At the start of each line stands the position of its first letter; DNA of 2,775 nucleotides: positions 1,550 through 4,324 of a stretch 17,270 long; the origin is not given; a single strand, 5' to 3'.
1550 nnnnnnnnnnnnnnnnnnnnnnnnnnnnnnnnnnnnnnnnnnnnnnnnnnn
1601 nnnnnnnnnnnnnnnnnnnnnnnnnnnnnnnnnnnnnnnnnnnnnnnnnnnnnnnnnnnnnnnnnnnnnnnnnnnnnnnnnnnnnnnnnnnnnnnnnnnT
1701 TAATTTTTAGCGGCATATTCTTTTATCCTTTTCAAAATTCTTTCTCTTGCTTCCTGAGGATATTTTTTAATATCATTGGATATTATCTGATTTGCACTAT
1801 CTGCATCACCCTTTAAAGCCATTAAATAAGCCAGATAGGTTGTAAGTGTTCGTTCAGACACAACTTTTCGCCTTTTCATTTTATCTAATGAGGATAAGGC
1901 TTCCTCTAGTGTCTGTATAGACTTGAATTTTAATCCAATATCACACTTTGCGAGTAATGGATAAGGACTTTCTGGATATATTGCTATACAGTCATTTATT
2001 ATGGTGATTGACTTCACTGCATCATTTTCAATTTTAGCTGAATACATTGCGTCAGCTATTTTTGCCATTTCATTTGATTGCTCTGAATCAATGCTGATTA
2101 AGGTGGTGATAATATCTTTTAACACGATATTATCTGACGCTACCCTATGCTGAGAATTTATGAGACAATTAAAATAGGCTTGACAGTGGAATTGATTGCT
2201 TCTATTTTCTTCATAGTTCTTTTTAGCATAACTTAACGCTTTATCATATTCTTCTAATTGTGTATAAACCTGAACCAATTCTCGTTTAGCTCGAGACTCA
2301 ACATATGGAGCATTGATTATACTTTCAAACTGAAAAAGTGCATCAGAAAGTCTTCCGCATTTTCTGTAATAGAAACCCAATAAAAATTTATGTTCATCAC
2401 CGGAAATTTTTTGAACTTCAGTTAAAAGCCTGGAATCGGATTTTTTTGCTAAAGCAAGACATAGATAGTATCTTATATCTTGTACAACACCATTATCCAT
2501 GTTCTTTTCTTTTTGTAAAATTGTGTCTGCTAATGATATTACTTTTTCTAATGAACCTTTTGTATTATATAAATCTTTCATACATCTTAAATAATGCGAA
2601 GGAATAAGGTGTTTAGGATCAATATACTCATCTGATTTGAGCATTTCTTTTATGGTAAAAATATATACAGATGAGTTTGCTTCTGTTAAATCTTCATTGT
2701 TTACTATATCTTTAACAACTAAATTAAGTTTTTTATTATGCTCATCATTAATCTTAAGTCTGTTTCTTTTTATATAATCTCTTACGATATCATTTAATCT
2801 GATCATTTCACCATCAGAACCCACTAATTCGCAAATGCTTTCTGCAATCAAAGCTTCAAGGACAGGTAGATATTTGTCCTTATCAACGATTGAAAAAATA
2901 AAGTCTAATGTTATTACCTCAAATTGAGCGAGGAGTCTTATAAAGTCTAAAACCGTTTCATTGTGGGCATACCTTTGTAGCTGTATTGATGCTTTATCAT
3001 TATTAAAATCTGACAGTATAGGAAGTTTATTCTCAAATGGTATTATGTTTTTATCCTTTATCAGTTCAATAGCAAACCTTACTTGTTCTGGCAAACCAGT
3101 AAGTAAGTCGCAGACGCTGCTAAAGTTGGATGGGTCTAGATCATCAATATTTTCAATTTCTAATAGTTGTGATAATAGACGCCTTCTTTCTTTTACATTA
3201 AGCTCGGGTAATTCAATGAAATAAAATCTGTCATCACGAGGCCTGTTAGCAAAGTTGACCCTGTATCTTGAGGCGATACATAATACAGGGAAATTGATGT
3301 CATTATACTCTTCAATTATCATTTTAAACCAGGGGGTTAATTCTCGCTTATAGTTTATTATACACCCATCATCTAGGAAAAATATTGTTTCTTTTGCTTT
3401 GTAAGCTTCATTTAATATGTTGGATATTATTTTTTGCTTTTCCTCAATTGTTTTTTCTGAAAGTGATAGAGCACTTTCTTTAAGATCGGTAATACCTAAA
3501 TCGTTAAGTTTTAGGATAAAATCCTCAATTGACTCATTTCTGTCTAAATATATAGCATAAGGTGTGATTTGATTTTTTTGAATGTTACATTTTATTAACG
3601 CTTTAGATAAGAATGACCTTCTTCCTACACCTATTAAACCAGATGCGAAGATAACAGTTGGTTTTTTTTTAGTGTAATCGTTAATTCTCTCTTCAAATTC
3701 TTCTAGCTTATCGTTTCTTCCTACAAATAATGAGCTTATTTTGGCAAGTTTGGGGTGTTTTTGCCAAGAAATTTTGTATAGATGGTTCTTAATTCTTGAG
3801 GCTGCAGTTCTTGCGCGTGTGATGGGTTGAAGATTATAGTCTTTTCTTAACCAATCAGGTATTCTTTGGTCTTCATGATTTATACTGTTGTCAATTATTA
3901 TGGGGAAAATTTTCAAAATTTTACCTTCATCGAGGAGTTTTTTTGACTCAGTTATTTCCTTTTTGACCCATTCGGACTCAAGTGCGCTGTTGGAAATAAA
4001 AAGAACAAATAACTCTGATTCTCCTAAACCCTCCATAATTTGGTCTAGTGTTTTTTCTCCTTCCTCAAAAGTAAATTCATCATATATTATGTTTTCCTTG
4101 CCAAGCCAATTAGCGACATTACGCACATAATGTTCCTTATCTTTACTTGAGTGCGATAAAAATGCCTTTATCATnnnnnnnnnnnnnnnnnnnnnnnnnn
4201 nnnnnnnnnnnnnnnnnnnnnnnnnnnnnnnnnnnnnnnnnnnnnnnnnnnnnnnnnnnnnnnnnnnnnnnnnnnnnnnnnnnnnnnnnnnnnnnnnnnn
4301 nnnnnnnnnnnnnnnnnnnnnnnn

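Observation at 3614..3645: Atypical Walker A in the NTPase module: arginine where the P-loop lysine is expected (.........)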

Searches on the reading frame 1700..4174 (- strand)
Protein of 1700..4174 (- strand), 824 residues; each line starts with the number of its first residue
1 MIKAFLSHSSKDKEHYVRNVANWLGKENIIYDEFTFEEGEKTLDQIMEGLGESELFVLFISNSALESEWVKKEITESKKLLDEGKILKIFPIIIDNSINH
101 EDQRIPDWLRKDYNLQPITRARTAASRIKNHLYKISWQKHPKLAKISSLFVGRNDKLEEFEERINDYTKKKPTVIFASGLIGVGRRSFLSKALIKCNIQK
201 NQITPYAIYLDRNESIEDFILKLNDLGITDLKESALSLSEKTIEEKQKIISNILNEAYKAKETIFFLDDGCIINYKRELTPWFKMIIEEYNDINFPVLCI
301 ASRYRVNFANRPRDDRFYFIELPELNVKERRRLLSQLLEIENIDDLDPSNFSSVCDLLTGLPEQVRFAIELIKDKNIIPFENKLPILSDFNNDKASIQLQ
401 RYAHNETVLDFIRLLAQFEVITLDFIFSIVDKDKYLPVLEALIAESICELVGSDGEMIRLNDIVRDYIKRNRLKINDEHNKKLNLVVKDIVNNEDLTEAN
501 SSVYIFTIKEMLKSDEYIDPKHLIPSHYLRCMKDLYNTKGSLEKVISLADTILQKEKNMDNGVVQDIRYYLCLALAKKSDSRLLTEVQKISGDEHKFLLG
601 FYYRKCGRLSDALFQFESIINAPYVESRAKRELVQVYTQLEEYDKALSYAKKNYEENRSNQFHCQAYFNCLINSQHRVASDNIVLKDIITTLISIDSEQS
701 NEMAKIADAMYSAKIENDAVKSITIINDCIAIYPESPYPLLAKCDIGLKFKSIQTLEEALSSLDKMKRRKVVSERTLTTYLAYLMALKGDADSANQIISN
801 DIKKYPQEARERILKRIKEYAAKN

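Call 5: search_protein_families(library=pfam, proteins=[window:1700-4174:-], max_evalue=1)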
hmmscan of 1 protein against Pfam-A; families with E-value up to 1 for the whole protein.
window:1700-4174:- (824 aa): 6 families
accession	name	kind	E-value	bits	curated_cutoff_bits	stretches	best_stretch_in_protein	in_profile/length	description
PF13676.11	TIR_2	-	5.9e-13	49.8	28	1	5-99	2-96/122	TIR domain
PF08937.16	ThsB_TIR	-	9.2e-07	29.6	21.2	1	5-89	1-93/100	Thoeris protein ThsB, TIR-like domain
PF13428.12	TPR_14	-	0.078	14.2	23.5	0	629-651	3-25/44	Tetratricopeptide repeat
PF07719.23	TPR_2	-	0.31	11.7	27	0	597-617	5-25/34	Tetratricopeptide repeat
PF00515.34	TPR_1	-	0.51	10.7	27.8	0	636-653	10-27/34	Tetratricopeptide repeat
PF23833.1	DUF7203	-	0.55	10.9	27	1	641-709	12-77/109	Family of unknown function (DUF7203)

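Call 6: search_protein_families(library=padloc, proteins=[window:1700-4174:-], max_evalue=1)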
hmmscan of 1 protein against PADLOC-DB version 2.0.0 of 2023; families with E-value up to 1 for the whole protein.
window:1700-4174:- (824 aa): 5 families
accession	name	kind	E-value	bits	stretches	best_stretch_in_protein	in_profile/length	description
PDLC03015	TIR-NLR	-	0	1878.7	1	1-824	1-824/824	-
PDLC05062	PDC-S66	-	6.1e-10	37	1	5-75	152-224/282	-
PDLC00436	ThsB1|ThsB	-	5.6e-06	24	1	3-86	37-125/183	TIR-like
PDLC02012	SAVED5--SAVED_TIR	-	0.00019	18.7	1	4-105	16-114/404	-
PDLC00431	ThsB1|ThsB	-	0.0075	14.7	1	14-79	18-89/162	TIR-like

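Call 7: search_protein_families(library=ncbifam, proteins=[window:1700-4174:-], max_evalue=1)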
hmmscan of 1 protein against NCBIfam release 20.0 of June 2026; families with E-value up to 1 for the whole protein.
window:1700-4174:- (824 aa): 7 families
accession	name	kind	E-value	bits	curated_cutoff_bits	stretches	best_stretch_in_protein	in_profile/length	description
NF042941.1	Retron_TIR_antiphage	equivalog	1.4e-10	40.5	600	1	4-113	342-455/464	TIR domain-containing anti-phage reverse transcriptase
NF008757.0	PRK11788.1-5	equivalog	1e-07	31.5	363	1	595-809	109-316/388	lipopolysaccharide assembly protein LapB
NF008755.0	PRK11788.1-3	equivalog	0.0001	21.8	430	1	595-807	110-314/388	lipopolysaccharide assembly protein LapB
NF008756.0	PRK11788.1-4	equivalog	0.00041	19.5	474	1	606-807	120-314/389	lipopolysaccharide assembly protein LapB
TIGR02917.1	PEP_TPR_lipo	equivalog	0.0031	15.4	312.2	1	529-660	536-668/899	XrtA/PEP-CTERM system TPR-repeat protein PrsT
NF040959.1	MamA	equivalog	0.03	13.8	200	1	585-660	61-138/204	magnetosome protein MamA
NF006159.0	PRK08303.1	subfamily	0.16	11.2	364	1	451-532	65-145/305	SDR family oxidoreductase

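Call 8: find_homologous_proteins(query=window:1700-4174:-, max_evalue=0.001)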
Query window:1700-4174:- (824 aa): 750 proteins with E <= 0.001 among 8000 candidates; the best 120 are listed.
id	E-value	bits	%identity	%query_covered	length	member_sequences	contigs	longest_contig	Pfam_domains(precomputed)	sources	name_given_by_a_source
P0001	0.0e+0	1709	100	94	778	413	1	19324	-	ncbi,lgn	-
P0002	0.0e+0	1595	87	100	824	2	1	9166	PF13676.12,PF08937.17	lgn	-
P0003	0.0e+0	1589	86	100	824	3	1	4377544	PF13676.12,PF08937.17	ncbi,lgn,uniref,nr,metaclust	ncbi:hypothetical protein P262_05051 [Cronobacter malonaticus]|uniref:TIR domain-containing protein 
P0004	0.0e+0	1580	86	100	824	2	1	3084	PF13676.12,PF08937.17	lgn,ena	-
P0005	0.0e+0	1556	85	100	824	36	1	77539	PF13676.12,PF08937.17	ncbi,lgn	ncbi:TPA: TIR domain-containing protein [Klebsiella pneumoniae]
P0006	0.0e+0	1556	86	98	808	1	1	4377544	PF13676.12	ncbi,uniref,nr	ncbi:toll/interleukin-1 receptor domain-containing protein [Cronobacter malonaticus]|uniref:toll/int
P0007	0.0e+0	1534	83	100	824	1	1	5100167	PF13676.12,PF08937.17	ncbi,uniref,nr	ncbi:Putative TPR repeat-containing protein [Erwinia billingiae Eb661]|uniref:Putative TPR repeat-co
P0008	0.0e+0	1465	79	100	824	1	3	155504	PF13676.12,PF08937.17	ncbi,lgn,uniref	ncbi:TIR domain-containing protein [Pectobacterium sp. CHL-2024]|uniref:TIR domain-containing protei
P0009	0.0e+0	1243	68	100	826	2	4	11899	PF13428.13,PF13676.12,PF08937.17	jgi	jgi:tetratricopeptide (TPR) repeat protein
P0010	0.0e+0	1132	63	100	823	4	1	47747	PF13676.12,PF08937.17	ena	-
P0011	0.0e+0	1120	62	100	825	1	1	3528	PF13676.12,PF08937.17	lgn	-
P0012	0.0e+0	1078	59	100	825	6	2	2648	PF13676.12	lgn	-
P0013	0.0e+0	1062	60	100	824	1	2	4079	PF13676.12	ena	-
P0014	0.0e+0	1052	59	100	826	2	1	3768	PF12895.14,PF13676.12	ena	-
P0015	0.0e+0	1051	59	99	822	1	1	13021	PF13676.12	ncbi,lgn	-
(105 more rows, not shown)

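Call 24: search_solved_structures(query=A1, max_evalue=1, show_alignments=0)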
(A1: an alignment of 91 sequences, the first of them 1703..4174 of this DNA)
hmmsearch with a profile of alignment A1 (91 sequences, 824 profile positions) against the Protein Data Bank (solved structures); distinct sequences matched with E-value up to 1: 29.
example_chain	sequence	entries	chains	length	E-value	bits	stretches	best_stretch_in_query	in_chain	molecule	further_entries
9m0n_A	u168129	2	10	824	0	1327.8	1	1-821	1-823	Tetratricopeptide repeat protein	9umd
9mud_K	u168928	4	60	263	1.6e-10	43.2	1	1-98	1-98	Cat1 (CRISPR associated TIR 1) pentagonal filament | Cat1 (CRISPR associated TIR 1) pentagonal filament assembly | Cat1 (CRISPR-associated TIR 1)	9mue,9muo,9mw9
7uwg_A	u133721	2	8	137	1.6e-10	43.1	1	5-92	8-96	Molecular chaperone Tir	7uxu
8g83_A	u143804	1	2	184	3e-10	42.2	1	5-92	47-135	NAD(+) hydrolase AbTIR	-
4c7m_A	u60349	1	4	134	2.1e-09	39.4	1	5-102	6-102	Toll/interleukin-1 receptor domain-containing protein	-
4lzp_B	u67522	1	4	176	4.7e-09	38.3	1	5-102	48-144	Putative uncharacterized protein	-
7uxr_A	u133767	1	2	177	2.7e-08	35.8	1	5-92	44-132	TIR domain protein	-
3h16_A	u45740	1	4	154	3.7e-08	35.3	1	4-92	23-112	TIR protein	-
4lqc_A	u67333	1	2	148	2.3e-07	32.7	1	5-115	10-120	TcpB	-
7ylf_A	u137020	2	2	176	3e-05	25.7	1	4-96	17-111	Toll-like receptor 15 | Toll-like receptor 2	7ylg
4om7_A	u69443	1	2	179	0.00042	21.9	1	3-94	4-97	Toll-like receptor 6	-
1fyx_A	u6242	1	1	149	0.0017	19.9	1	4-87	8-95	TOLL-LIKE RECEPTOR 2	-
7obi_A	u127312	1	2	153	0.0022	19.5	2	598-659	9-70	CTPR-rv4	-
1fyv_A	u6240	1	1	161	0.0037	18.8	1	3-94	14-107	TOLL-LIKE RECEPTOR 1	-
7nuw_A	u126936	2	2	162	0.0037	18.8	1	3-94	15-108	Toll-like receptor 1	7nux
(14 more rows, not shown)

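Call 25: search_solved_structures(query=window:1703-4174:-, max_evalue=1e-20, show_alignments=1)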
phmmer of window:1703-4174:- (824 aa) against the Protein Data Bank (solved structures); distinct sequences matched with E-value up to 1e-20: 1.
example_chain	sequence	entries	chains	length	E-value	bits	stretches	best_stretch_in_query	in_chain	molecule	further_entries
9m0n_A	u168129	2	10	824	0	1779.5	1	1-824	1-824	Tetratricopeptide repeat protein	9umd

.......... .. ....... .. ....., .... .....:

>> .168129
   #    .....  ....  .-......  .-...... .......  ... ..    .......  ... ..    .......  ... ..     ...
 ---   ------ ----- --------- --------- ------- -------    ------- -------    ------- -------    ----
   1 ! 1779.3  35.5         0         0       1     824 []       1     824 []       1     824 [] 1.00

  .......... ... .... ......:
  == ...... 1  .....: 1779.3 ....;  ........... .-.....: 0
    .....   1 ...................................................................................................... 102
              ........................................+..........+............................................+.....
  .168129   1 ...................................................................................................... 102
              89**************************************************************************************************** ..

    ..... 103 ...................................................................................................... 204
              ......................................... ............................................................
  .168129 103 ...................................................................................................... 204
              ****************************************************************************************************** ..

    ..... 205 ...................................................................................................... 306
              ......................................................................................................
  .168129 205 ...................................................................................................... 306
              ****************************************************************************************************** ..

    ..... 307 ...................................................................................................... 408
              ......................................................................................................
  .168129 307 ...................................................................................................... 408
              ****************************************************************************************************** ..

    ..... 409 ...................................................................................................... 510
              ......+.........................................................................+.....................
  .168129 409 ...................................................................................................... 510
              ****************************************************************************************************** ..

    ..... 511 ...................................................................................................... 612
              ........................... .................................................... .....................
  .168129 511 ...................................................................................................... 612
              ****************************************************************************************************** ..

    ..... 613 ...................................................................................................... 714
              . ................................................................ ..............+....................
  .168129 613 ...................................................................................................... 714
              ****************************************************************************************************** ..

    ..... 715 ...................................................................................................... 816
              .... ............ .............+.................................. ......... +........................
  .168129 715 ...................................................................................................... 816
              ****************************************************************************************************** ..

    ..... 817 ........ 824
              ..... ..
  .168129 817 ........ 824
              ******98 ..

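Call 28: predict_structure(alignment_id=A1)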
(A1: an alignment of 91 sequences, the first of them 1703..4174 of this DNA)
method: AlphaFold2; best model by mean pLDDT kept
length: 824 residues; sequences in the alignment: 91
mean_pLDDT: 87.4   pTM: 0.85
mean pLDDT of the five models: 87.4, 86.5, 85.3, 85.2, 82.2
residues with pLDDT >= 90: 404; 70-90: 376; 50-70: 37; < 50: 7
segments of 3 or more residues with pLDDT < 50: 35-41
pLDDT, mean of each block of 10 residues (from residue 1): 79 85 79 49 66 86 86 86 84 85 86 81 85 68 74 91 91 93 86 86 74 91 89 90 95 91 90 92 92 87 91 92 91 91 86 89 86 75 83 73 86 91 91 87 82 79 83 86 90 77 92 88 94 87 95 95 94 95 97 95 93 95 90 92 93 88 94 91 94 89 97 96 97 92 95 94 82 85 93 90 87 90 76
secondary structure, 60 per line:
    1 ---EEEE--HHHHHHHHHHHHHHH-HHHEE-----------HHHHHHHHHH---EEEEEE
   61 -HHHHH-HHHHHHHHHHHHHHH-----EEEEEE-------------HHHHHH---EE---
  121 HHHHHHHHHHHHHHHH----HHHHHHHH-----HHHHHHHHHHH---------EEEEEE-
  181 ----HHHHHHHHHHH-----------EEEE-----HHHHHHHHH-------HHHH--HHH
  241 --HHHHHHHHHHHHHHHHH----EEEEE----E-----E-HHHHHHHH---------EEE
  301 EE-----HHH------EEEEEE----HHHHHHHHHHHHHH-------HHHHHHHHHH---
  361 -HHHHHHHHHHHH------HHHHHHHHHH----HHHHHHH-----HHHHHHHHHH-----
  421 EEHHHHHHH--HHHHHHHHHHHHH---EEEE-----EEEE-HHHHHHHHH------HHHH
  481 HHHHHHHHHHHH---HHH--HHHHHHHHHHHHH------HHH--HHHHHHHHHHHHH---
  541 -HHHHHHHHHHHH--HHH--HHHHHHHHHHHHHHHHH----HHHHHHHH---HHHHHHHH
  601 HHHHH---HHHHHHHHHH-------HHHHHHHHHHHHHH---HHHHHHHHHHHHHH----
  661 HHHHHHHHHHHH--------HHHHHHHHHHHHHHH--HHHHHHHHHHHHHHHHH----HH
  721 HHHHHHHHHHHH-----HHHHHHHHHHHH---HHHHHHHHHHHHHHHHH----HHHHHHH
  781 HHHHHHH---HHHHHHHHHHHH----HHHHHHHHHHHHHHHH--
elements in order (helices of 4 or more, strands of 3 or more residues): E4-7 H10-24 H42-51 E55-60 H62-66 H68-82 E88-93 H107-112 H121-136 H141-148 H154-164 E174-179 H185-195 E207-210 H216-224 H232-235 H243-259 E264-268 H281-288 E298-302 E317-322 H327-340 H348-357 H362-373 H380-389 H394-400 H406-415 H423-429 H432-444 E448-451 E457-460 H462-470 H477-492 H501-513 H525-537 H542-553 H561-577 H582-589 H593-605 H609-618 H626-639 H643-656 H661-672 H681-695 H698-714 H719-732 H738-749 H753-769 H774-787 H791-802 H807-822

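Call 32: fold_search(model_id=the predicted structure, library=pdb)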
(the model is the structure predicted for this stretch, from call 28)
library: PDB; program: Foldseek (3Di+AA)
matches with E <= 10: 1603; with E <= 0.001: 109
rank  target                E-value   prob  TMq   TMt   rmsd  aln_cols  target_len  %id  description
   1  7dfv_B                2.7e-07  1.00  0.23  0.32  18.2       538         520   14  Cryo-EM structure of plant NLR RPP1 tetramer core part (released 2020-12-16)
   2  9zjs_A                3.0e-07  1.00  0.23  0.19  26.8      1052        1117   10  Human sterile alpha motif domain-containing protein 9 (SAMD9), asymmetric dimer "shell" shape (released 2026-02-25)
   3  7crc_B                3.4e-07  1.00  0.23  0.18  18.2       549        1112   13  Cryo-EM structure of plant NLR RPP1 tetramer in complex with ATR1 (released 2020-12-16)
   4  7dfv_A                4.5e-07  1.00  0.24  0.34  18.8       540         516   11  Cryo-EM structure of plant NLR RPP1 tetramer core part (released 2020-12-16)
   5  9zjr                  2.8e-06  1.00  0.21  0.17  25.7      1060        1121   12  Human sterile alpha motif domain-containing protein 9 (SAMD9), monomer (released 2026-02-25)
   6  1z6t_A                4.2e-06  1.00  0.33  0.45  10.1       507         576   11  Structure of the apoptotic protease-activating factor 1 bound to ADP (released 2005-04-19)
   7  3shf                  5.1e-06  1.00  0.32  0.24  12.9       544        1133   11  Crystal structure of the R265S mutant of full-length murine Apaf-1 (released 2011-08-24)
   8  9zjz                  5.3e-06  1.00  0.25  0.20  26.1      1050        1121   11  Human sterile alpha motif domain-containing protein 9 (SAMD9), loss-of-function mutant R685Q/G686C/I968C (released 2026-02-25)
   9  1z6t_B                6.0e-06  1.00  0.33  0.44  10.7       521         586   11  Structure of the apoptotic protease-activating factor 1 bound to ADP (released 2005-04-19)
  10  9zjv_A                7.0e-06  1.00  0.24  0.20  24.9      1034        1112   12  Human sterile alpha motif domain-containing protein 9 (SAMD9), asymmetric dimer "wing" shape (released 2026-02-25)
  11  4m9s_B                1.0e-05  1.00  0.22  0.32  24.7       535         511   11  crystal structure of CED-4 bound CED-3 fragment (released 2013-10-23)
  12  9zjs_B                1.1e-05  1.00  0.21  0.17  32.4       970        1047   11  Human sterile alpha motif domain-containing protein 9 (SAMD9), asymmetric dimer "shell" shape (released 2026-02-25)
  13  4m9s_A                1.6e-05  1.00  0.21  0.32  21.9       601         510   13  crystal structure of CED-4 bound CED-3 fragment (released 2013-10-23)
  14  7jpp_E                1.8e-05  1.00  0.21  0.37  17.6       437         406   12  ORC-O2WH: Human Origin Recognition Complex (ORC) with dynamic/unresolved ORC1 AAA+ domain (released 2020-09-09)
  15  7rqf_A                1.9e-05  1.00  0.20  0.29  17.5       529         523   13  Crystal Structure of LbcA (lipoprotein binding partner of CtpA) of Pseudomonas aeruginosa (released 2022-04-27)
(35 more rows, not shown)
